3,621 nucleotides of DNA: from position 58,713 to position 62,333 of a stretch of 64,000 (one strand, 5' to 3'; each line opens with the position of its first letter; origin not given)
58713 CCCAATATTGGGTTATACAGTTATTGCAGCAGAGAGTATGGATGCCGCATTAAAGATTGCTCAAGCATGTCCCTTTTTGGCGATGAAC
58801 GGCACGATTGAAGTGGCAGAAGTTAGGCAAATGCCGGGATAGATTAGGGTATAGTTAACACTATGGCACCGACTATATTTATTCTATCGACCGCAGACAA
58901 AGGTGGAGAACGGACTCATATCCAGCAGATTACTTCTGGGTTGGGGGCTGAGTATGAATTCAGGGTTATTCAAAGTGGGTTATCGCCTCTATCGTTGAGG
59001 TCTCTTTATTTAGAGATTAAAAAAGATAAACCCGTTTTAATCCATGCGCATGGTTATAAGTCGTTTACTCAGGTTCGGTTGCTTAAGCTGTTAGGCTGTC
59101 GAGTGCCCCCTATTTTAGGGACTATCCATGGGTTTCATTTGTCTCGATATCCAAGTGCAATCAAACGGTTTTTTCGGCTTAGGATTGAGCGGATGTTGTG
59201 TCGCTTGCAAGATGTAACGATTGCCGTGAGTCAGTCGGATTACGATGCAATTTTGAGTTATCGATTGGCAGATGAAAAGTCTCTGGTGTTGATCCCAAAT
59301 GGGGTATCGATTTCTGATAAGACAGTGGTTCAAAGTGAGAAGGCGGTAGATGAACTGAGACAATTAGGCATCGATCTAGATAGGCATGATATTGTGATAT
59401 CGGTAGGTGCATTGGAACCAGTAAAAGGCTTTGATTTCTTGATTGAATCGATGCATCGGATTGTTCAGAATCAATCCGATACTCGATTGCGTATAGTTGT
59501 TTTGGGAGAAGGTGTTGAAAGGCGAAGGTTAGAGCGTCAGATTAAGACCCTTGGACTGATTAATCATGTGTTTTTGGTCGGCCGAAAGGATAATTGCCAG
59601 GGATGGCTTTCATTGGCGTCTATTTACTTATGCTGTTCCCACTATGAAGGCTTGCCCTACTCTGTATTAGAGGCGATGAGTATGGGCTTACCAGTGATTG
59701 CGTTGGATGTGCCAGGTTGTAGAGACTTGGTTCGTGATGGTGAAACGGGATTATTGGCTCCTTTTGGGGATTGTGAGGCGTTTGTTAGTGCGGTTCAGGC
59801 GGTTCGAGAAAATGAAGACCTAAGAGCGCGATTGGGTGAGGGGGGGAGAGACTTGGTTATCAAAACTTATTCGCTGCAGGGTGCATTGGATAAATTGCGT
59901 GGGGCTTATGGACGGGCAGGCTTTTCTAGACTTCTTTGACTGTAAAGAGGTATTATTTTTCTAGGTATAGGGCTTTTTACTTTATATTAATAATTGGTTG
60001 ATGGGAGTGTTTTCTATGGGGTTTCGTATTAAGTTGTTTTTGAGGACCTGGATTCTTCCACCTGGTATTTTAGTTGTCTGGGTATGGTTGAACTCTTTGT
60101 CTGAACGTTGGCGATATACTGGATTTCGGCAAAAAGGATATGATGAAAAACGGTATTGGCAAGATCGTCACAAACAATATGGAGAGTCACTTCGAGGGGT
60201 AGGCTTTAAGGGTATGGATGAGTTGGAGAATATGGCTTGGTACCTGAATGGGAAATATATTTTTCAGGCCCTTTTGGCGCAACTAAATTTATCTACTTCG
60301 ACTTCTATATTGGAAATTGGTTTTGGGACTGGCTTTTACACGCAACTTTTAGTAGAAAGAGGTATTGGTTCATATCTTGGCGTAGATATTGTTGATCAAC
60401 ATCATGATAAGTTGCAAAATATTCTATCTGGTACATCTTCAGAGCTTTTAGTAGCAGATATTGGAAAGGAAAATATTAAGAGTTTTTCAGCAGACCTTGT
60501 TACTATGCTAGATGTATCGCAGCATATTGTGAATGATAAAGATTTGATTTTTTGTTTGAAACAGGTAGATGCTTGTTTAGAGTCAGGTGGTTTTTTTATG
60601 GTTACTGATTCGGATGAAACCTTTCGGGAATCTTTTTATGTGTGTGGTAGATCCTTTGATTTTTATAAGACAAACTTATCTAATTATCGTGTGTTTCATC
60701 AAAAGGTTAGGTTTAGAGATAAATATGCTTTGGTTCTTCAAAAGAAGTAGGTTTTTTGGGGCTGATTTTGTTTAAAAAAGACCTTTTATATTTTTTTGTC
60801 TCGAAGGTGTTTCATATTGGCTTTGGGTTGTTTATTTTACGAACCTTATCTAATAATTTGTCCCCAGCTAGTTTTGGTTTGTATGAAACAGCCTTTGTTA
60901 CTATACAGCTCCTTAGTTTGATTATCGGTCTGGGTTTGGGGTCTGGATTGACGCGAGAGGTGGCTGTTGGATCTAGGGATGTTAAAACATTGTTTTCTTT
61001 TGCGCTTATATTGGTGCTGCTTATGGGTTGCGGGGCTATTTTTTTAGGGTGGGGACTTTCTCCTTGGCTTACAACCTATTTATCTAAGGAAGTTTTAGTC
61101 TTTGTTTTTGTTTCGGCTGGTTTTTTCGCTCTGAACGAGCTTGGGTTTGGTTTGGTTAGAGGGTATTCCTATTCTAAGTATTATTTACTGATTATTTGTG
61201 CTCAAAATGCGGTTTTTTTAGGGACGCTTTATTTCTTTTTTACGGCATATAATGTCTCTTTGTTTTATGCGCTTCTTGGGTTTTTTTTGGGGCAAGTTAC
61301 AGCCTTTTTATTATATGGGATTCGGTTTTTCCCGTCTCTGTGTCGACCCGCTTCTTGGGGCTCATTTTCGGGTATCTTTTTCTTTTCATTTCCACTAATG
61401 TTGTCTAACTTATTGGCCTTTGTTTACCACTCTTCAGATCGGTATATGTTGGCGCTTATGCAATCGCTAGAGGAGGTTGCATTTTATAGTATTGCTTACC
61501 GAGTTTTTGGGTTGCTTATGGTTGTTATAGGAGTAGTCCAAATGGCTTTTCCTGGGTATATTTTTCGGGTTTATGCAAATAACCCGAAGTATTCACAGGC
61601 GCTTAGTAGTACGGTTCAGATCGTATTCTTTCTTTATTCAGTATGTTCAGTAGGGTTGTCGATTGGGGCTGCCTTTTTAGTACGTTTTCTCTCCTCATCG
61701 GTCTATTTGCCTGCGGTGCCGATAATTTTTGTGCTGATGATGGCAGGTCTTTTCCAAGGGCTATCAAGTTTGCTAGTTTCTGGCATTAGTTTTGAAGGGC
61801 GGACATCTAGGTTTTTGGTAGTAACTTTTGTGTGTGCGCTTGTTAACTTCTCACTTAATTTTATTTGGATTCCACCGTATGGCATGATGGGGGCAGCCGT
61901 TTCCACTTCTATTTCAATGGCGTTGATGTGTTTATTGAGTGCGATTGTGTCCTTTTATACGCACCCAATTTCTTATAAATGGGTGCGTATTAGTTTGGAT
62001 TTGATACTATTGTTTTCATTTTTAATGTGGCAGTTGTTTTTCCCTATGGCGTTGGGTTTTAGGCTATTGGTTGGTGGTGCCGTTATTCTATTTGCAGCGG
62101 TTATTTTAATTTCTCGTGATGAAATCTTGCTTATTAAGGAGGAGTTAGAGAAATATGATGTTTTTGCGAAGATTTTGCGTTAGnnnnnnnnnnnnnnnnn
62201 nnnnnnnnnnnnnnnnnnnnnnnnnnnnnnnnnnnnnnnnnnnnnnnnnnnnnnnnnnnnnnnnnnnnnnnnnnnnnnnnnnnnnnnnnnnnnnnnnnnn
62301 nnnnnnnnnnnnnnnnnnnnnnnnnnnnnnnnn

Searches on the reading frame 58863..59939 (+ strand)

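Call 15: search_protein_families(library=pfam, proteins=[window:58863-59939:+], max_evalue=0.001)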
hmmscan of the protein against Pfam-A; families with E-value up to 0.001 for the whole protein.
window:58863-59939:+ (358 aa): 6 families
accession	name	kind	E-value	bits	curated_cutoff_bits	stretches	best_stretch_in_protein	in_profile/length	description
PF00534.26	Glycos_transf_1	-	1.4e-37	129.3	26.4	1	175-329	15-170/172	Glycosyl transferases group 1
PF13692.12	Glyco_trans_1_4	-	1.1e-33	116.9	27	1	177-314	3-139/142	Glycosyl transferases group 1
PF13439.12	Glyco_transf_4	-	2.1e-15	57.6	28.5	1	39-150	55-168/170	Glycosyltransferase Family 4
PF13579.12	Glyco_trans_4_4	-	3.4e-09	37.7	29.7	1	49-147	67-158/158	Glycosyl transferase 4-like domain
PF13524.12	Glyco_trans_1_2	-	9.4e-07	29.3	25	1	250-344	45-141/144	Glycosyl transferase-like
PF20706.3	GT4-conflict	-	5.9e-05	22.7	26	1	172-293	194-323/385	Family 4 Glycosyltransferase in conflict systems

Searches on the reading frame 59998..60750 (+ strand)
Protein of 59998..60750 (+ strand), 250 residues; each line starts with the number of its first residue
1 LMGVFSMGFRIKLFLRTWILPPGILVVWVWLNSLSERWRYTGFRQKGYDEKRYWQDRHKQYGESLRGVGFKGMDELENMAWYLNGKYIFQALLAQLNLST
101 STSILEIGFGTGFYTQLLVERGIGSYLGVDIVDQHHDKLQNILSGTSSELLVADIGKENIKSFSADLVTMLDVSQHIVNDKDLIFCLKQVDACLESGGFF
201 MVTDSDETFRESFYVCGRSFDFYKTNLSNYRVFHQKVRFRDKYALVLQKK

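Call 15: search_protein_families(library=pfam, proteins=[window:59998-60750:+], max_evalue=0.001)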
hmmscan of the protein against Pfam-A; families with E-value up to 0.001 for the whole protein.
window:59998-60750:+ (250 aa): 5 families
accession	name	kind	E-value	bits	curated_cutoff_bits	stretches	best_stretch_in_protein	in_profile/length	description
PF13649.12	Methyltransf_25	-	1.5e-09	38.8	27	1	104-198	1-97/97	Methyltransferase domain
PF08241.18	Methyltransf_11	-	5.4e-09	37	21.2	1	105-201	1-94/95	Methyltransferase domain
PF08242.18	Methyltransf_12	-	5.7e-08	33.8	30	1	105-200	1-98/98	Methyltransferase domain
PF13489.12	Methyltransf_23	-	1.1e-07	32.2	27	1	92-209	13-123/164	Methyltransferase domain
PF01728.25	FtsJ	-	0.00055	20.3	24.1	1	92-237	12-139/181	FtsJ-like methyltransferase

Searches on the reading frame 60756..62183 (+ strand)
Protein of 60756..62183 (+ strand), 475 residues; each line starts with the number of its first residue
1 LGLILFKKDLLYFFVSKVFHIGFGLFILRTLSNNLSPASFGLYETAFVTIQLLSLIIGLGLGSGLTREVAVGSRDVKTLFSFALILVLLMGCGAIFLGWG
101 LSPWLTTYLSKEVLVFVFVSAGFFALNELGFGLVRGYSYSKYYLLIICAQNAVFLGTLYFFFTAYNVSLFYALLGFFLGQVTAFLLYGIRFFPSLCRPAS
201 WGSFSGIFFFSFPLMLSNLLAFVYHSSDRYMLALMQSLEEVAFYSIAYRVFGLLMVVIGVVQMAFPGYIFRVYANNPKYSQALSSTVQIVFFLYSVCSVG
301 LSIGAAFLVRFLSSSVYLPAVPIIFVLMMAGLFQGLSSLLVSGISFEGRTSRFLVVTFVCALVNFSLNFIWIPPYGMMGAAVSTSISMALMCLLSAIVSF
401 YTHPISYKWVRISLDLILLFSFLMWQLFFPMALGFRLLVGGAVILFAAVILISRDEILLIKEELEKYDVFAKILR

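Call 15: search_protein_families(library=pfam, proteins=[window:60756-62183:+], max_evalue=0.001)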
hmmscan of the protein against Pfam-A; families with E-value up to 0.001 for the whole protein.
window:60756-62183:+ (475 aa): 2 families
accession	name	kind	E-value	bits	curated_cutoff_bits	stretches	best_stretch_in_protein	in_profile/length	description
PF01943.22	Polysacc_synt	-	1.1e-17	64.8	28.2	1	8-266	3-268/274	Polysaccharide biosynthesis protein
PF13440.11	Polysacc_synt_3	-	5.3e-13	49.3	23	1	35-322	6-293/293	Polysaccharide biosynthesis protein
